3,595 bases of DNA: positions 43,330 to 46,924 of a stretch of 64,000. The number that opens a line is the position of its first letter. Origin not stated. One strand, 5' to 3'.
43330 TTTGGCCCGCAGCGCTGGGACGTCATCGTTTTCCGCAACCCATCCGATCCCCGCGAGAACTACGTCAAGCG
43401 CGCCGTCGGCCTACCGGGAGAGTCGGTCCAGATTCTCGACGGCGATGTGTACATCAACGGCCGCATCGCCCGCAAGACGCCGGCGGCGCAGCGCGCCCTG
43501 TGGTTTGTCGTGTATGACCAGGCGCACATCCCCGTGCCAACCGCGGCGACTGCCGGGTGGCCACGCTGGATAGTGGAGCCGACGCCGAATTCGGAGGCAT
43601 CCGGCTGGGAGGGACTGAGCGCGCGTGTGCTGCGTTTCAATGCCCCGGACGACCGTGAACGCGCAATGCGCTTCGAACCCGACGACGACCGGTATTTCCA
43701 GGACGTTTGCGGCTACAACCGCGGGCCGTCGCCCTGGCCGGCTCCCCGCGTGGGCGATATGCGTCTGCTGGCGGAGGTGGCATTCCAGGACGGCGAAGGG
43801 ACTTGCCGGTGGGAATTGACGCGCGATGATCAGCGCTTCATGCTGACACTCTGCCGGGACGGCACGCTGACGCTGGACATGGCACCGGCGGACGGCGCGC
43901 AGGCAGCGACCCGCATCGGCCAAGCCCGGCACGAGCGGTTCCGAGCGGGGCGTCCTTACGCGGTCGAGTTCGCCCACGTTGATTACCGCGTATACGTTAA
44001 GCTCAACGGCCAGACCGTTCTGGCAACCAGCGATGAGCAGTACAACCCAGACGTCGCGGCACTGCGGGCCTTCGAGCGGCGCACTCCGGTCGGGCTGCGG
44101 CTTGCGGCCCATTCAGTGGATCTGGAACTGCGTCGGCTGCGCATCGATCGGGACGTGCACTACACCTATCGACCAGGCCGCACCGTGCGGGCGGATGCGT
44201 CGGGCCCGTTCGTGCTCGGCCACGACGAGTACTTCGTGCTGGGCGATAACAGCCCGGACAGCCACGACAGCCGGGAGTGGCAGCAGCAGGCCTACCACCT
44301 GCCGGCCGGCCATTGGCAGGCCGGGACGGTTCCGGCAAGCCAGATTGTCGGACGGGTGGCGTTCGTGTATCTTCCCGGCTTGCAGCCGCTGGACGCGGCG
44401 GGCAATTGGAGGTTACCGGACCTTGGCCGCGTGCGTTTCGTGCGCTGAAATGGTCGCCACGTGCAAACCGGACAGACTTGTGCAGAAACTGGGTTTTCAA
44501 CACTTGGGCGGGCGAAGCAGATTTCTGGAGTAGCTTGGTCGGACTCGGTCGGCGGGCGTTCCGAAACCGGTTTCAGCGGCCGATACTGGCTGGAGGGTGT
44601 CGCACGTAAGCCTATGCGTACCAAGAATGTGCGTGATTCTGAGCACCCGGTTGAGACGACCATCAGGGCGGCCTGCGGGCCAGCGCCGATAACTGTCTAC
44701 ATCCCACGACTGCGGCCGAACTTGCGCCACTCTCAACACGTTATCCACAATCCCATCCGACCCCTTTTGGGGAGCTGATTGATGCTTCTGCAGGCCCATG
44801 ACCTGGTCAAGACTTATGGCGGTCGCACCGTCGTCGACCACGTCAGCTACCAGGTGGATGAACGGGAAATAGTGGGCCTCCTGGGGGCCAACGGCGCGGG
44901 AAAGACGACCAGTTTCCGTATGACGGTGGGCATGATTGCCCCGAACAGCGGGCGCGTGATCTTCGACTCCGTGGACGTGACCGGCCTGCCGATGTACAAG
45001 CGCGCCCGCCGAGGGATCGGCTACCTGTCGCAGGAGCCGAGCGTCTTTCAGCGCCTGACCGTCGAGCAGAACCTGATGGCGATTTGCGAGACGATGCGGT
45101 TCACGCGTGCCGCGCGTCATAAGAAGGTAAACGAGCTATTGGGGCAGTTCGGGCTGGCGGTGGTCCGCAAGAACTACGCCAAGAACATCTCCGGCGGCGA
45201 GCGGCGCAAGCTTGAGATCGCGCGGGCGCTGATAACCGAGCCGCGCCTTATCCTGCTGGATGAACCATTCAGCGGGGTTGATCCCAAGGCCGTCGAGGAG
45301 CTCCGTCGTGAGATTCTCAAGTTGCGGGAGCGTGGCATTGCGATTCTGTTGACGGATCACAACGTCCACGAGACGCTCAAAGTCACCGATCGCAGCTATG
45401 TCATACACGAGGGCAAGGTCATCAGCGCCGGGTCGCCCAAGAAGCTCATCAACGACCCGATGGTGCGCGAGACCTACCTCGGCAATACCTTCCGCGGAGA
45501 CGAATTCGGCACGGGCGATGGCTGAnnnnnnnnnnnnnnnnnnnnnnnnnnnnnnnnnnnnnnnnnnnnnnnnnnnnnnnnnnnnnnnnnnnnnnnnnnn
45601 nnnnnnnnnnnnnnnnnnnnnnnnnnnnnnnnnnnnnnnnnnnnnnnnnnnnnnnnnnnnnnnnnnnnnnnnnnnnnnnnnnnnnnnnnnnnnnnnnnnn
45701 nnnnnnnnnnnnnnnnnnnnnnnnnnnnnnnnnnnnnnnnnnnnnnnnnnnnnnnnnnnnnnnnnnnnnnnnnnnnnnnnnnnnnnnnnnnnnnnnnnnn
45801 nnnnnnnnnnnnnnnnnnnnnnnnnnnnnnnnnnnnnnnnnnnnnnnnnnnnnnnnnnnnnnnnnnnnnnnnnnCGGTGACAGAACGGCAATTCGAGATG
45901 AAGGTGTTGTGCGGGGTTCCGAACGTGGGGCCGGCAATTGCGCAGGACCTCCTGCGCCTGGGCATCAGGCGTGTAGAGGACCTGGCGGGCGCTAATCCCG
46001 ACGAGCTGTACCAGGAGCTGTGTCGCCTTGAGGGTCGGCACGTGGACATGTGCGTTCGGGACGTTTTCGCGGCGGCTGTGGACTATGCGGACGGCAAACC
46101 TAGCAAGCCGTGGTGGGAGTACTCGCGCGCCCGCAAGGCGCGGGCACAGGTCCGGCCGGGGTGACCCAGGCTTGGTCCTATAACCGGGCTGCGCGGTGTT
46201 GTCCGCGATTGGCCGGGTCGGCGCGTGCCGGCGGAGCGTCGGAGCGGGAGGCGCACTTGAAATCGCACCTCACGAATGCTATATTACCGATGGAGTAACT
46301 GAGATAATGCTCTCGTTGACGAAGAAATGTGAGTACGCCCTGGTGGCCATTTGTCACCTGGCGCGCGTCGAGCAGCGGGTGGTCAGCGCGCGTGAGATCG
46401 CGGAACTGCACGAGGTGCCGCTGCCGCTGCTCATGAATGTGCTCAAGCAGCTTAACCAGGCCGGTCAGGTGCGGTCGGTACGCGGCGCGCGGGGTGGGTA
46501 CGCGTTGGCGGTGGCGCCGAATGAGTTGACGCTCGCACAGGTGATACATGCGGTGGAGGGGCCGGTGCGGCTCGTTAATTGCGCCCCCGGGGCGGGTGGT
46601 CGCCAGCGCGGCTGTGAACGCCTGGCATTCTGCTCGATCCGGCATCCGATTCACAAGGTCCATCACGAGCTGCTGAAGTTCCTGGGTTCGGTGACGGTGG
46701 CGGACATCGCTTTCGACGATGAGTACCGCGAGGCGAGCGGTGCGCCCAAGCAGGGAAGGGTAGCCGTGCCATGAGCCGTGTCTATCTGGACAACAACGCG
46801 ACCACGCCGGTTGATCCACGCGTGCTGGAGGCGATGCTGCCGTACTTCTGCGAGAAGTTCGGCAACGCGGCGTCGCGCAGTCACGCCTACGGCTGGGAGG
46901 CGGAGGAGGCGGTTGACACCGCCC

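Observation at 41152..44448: Tandem paralogous giant signal peptidases I, each with a Cys4 zinc-ribbon inserted right after the catalytic serine and a large extra beta-rich domain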

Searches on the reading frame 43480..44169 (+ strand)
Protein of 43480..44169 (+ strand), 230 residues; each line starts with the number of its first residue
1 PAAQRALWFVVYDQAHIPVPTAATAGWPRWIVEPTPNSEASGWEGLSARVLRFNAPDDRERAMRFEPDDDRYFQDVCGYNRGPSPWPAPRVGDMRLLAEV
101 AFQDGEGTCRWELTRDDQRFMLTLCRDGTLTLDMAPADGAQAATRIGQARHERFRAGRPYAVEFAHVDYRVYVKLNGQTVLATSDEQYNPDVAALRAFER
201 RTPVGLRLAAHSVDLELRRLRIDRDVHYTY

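Call 39: search_protein_families(library=pfam, proteins=[window:43480-44169:+], max_evalue=10)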
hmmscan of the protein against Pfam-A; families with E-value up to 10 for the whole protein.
window:43480-44169:+ (230 aa): 1 family
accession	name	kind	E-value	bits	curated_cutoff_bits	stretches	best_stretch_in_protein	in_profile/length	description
PF07321.17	YscO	-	0.045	14.2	28.8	1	146-225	29-108/149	Type III secretion protein YscO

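Call 48: search_solved_structures(query=A3, max_evalue=10)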
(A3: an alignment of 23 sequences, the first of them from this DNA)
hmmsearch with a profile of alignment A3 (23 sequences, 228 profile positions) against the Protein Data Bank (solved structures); distinct sequences matched with E-value up to 10: 0.

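Call 56: search_protein_representatives(alignment_id=A3)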
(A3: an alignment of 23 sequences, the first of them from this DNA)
Query: 23 sequences, 228 profile positions. Proteins with E-value up to 0.001 (for the whole library): 2005; up to 1e-10: 655; up to 1e-30: 114. The best 150 are listed.
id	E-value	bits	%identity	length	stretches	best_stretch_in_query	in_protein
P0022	3.3e-73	262.7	-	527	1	2-228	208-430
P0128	2.6e-71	256.5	-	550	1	2-228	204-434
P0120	5.1e-67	242.5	-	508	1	2-228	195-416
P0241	6.3e-63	229.1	-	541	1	1-228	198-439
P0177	4.1e-62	226.4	-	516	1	1-228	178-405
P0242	2.5e-59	217.3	-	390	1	2-197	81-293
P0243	1.7e-58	214.6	-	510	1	2-228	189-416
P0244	1.9e-58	214.4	-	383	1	2-228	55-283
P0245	4.7e-58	213.1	-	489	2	8-228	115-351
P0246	7.3e-57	209.2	-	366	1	3-227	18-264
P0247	1.2e-56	208.5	-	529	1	2-227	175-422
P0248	2.5e-56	207.5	-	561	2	115-228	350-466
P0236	4.3e-56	206.7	-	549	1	2-228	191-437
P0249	5.1e-56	206.5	-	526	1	3-227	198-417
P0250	9.4e-56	205.6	-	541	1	1-228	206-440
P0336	2.2e-32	129.1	-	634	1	1-227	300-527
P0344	2.2e-31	125.9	-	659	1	1-227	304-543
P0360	1.9e-29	119.5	-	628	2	1-212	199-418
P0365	3.4e-29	118.7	-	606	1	2-227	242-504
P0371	2.8e-28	115.7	-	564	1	2-228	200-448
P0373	3.6e-28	115.4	-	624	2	2-199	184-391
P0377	8.1e-28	114.2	-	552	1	2-228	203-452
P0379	2.1e-27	112.8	-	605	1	2-227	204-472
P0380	2.5e-27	112.6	-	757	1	2-228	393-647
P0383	4.8e-27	111.7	-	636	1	3-228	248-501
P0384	5.3e-27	111.5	-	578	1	2-228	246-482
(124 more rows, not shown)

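Call 59: list_cluster_members(proteins=[P0380, P0383, P0365, P0360, P0344, P0373, P0379, P0371, P0336, P0384])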
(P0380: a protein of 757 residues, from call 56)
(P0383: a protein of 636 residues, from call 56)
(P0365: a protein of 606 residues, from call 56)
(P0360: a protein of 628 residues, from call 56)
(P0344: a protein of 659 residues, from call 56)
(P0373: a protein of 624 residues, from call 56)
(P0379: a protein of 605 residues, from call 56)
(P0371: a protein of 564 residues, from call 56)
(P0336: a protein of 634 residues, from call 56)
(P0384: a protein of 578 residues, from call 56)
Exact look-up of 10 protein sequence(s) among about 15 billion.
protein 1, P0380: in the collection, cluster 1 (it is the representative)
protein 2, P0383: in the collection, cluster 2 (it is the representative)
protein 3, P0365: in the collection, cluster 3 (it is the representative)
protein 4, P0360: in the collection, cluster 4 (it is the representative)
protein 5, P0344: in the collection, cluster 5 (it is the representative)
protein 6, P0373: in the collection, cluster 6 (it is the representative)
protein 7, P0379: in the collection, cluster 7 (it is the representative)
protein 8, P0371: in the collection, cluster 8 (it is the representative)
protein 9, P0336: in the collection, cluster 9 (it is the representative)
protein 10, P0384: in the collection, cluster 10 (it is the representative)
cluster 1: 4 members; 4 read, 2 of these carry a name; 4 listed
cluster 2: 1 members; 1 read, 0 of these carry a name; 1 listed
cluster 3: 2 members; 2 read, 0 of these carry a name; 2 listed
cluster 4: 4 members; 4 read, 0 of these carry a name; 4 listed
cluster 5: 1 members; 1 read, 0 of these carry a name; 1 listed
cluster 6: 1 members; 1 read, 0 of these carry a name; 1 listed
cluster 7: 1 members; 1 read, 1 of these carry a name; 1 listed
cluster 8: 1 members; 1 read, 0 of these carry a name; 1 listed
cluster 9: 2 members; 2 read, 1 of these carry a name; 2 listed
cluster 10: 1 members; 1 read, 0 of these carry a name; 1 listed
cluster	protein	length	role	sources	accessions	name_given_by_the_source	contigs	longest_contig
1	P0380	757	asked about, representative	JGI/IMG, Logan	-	signal peptidase I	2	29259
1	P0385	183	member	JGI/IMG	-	hypothetical protein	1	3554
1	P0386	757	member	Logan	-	-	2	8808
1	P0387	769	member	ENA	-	-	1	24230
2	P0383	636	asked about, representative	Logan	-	-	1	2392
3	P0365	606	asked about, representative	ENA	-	-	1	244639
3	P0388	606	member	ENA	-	-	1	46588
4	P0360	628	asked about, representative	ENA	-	-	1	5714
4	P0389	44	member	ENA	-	-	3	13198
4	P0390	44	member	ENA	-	-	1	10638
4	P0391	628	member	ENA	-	-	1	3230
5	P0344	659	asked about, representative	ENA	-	-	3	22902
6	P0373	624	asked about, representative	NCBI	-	-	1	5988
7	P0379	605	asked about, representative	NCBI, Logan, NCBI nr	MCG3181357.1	MAG: hypothetical protein BIFFINMI_03744 [Phycisphaerae bacterium] | hypothetical protein [Phycisphaerae bacterium]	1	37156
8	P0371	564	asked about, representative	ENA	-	-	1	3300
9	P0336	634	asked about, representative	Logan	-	-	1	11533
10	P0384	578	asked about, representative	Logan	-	-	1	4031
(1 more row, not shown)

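Call 60: find_homologous_proteins(query=P0377, max_evalue=0.00001)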
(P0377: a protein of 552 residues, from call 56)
Query P0377 (552 aa): 4029 proteins with E <= 0.00001 among 8000 candidates; the best 120 are listed.
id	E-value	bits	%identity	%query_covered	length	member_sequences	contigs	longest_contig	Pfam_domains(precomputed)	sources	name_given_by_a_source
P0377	0.0e+0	1302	100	100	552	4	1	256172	PF10502.15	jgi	jgi:signal peptidase I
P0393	0.0e+0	1082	83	100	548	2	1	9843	PF10502.15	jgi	jgi:signal peptidase I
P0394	0.0e+0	1071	82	100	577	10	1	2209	PF10502.15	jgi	jgi:signal peptidase I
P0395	4.8e-249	846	68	96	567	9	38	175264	PF10502.15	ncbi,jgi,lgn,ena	ncbi:MAG: S26 family signal peptidase [Tepidisphaeraceae bacterium]|jgi:signal peptidase I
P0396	1.0e-248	845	67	97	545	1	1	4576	PF10502.15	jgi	jgi:signal peptidase I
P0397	9.9e-248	841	66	97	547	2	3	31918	PF10502.15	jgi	jgi:signal peptidase I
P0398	3.5e-245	833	66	96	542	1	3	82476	PF10502.15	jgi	jgi:signal peptidase I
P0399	4.7e-244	829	66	96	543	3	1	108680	PF10502.15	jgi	jgi:signal peptidase I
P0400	2.2e-243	827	64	98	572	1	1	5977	PF10502.15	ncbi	-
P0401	1.7e-242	824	66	96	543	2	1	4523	PF10502.15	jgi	jgi:signal peptidase I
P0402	1.2e-239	815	65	96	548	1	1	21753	PF10502.15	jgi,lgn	jgi:signal peptidase I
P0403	1.4e-237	808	63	96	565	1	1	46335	PF10502.15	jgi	jgi:signal peptidase I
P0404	7.6e-233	792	63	99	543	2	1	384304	PF10502.15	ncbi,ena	-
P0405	1.9e-230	784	65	96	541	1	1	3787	PF10502.15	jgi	jgi:signal peptidase I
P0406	6.6e-230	783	65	98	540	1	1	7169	PF10502.15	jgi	jgi:signal peptidase I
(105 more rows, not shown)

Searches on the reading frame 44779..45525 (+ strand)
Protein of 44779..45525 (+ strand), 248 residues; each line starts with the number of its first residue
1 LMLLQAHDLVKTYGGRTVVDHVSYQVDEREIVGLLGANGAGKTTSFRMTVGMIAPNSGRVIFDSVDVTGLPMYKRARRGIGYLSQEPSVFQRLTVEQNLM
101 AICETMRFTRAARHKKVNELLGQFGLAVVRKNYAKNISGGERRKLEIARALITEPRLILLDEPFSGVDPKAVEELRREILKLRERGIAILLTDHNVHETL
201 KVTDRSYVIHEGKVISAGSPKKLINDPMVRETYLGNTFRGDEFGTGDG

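Call 23: search_protein_families(library=pfam, proteins=[window:44779-45525:+], max_evalue=0.001)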
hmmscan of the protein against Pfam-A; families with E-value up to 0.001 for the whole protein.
window:44779-45525:+ (248 aa): 2 families
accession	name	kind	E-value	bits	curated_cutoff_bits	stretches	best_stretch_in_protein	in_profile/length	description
PF00005.33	ABC_tran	-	3.9e-33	115.4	25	1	20-164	2-136/137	ABC transporter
PF13304.12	AAA_21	-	1.1e-08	36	27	1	136-195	237-299/304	AAA domain, putative AbiEii toxin, Type IV TA system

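Call 73: search_protein_families(library=ncbifam, proteins=[window:44779-45525:+], max_evalue=0.1)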
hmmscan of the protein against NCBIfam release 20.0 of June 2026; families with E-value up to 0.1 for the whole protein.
window:44779-45525:+ (248 aa): 192 families (the best 25 are shown)
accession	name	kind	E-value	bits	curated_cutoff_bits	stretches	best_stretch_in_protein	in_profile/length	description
TIGR04406.1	LPS_export_lptB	equivalog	5.2e-96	320.6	240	1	4-239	2-238/239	LPS export ABC transporter ATP-binding protein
NF008144.0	PRK10895.1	equivalog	6.7e-80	268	381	1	1-239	1-240/241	LPS export ABC transporter ATP-binding protein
TIGR01188.1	drrA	subfamily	6e-54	183.4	312.45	1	11-223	1-211/302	daunorubicin resistance ABC transporter, ATP-binding protein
TIGR03410.1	urea_trans_UrtE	equivalog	1.6e-49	168.4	285.8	1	4-225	1-221/230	urea ABC transporter ATP-binding subunit UrtE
NF033858.1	ABC2_perm_RbbA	equivalog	4e-48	164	1050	1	4-226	267-487/909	ribosome-associated ATPase/putative transporter RbbA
NF008449.1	PRK11300.1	equivalog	4.7e-47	160.4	362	1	3-236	5-254/255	high-affinity branched-chain amino acid ABC transporter ATP-binding protein LivG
TIGR00968.1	3a0106s01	subfamily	4.4e-46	157.3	342.75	1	7-229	4-224/237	sulfate ABC transporter ATP-binding protein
TIGR03265.1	PhnT2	equivalog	7.6e-46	156.9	457.7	1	3-228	4-227/353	putative 2-aminoethylphosphonate ABC transporter ATP-binding protein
TIGR03740.1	galliderm_ABC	subfamily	1.4e-44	152.4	309.75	1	4-216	1-204/223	lantibiotic protection ABC transporter ATP-binding subunit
TIGR03864.1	PQQ_ABC_ATP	hypoth_equivalog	2.2e-43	148.4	302.25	1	4-227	2-223/236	ABC transporter, ATP-binding subunit, PQQ-dependent alcohol dehydrogenase system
NF043075.1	MMSYN1_0197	equivalog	2.7e-43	148.2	550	1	3-228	2-225/341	spermidine/putrescine ABC transporter ATP-binding protein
TIGR03411.1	urea_trans_UrtD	equivalog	9.4e-43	146.6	304.1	1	3-236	2-242/242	urea ABC transporter ATP-binding protein UrtD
TIGR01186.1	proV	subfamily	3.7e-42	144.7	326.6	1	13-228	3-222/363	betaine/proline/choline family ABC transporter ATP-binding protein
NF010059.0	PRK13536.1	equivalog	3.8e-42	144.3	549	1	5-227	45-265/342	nodulation factor ABC transporter ATP-binding protein NodI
NF008626.0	PRK11614.1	equivalog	9.4e-42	143.1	441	1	4-235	6-236/237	high-affinity branched-chain amino acid ABC transporter ATP-binding protein LivF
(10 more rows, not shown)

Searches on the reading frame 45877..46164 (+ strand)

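Call 23: search_protein_families(library=pfam, proteins=[window:45877-46164:+], max_evalue=0.001)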
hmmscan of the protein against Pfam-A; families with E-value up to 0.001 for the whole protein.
window:45877-46164:+ (95 aa): 3 families
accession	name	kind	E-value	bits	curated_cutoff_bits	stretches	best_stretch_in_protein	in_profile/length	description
PF11731.14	Cdd1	-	4.9e-28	97.6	25.5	1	8-88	5-86/86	Pathogenicity locus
PF14520.12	HHH_5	-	2.7e-06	28.2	27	1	10-45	3-38/57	Helix-hairpin-helix domain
PF10391.15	DNA_pol_lambd_f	-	0.0001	22.5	29.8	1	10-44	2-36/51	Fingers domain of DNA polymerase lambda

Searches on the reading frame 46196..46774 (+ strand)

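Call 23: search_protein_families(library=pfam, proteins=[window:46196-46774:+], max_evalue=0.001)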
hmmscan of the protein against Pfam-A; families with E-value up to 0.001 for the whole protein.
window:46196-46774:+ (192 aa): 2 families
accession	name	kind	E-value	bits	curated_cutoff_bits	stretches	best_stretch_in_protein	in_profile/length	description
PF02082.26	Rrf2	-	2.9e-32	112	30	1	41-172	1-130/132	Iron-dependent Transcriptional regulator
PF03444.21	HrcA_DNA-bdg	-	0.00045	20.3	21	1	41-103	2-64/79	Winged helix-turn-helix transcription repressor, HrcA DNA-binding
